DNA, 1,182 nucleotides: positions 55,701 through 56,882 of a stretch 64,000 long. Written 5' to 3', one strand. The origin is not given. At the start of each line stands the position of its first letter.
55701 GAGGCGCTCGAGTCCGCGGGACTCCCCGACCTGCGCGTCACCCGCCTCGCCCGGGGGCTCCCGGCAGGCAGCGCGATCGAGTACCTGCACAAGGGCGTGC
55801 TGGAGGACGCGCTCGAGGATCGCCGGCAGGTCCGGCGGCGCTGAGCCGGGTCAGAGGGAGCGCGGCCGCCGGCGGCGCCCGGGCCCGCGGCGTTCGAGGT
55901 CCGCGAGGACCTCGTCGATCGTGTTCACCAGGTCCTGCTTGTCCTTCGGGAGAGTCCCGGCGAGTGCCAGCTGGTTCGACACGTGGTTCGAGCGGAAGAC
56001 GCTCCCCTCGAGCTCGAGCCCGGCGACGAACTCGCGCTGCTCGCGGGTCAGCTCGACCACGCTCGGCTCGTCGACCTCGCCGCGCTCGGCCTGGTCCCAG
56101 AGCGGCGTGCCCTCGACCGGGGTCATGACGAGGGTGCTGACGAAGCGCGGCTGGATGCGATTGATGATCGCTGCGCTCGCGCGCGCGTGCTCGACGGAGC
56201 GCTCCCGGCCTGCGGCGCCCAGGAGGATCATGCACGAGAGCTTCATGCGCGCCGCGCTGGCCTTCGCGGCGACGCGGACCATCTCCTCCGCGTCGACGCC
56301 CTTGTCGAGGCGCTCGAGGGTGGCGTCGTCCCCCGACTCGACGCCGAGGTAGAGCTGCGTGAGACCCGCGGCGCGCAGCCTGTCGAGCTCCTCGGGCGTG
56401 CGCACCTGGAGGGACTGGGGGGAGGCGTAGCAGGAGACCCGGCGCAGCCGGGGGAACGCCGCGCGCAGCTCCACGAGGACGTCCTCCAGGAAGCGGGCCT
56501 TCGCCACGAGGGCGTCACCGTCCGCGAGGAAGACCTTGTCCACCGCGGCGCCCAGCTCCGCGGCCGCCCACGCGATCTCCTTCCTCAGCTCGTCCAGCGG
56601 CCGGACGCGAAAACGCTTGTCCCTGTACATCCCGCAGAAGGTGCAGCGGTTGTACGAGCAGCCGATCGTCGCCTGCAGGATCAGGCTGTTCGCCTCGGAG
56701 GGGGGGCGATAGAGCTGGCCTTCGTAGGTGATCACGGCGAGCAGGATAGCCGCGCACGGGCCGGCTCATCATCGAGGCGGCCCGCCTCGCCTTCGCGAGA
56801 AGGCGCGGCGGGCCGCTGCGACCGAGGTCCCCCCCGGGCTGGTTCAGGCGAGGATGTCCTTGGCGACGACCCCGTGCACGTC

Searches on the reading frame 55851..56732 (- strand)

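Call 74: search_protein_families(library=pfam, proteins=[window:55851-56732:-], max_evalue=0.01)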
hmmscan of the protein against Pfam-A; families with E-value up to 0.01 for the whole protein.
window:55851-56732:- (293 aa): 1 family
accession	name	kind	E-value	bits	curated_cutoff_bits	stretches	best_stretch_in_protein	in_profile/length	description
PF04055.27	Radical_SAM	-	4.6e-18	66.4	29.5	1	22-170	4-148/166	Radical SAM superfamily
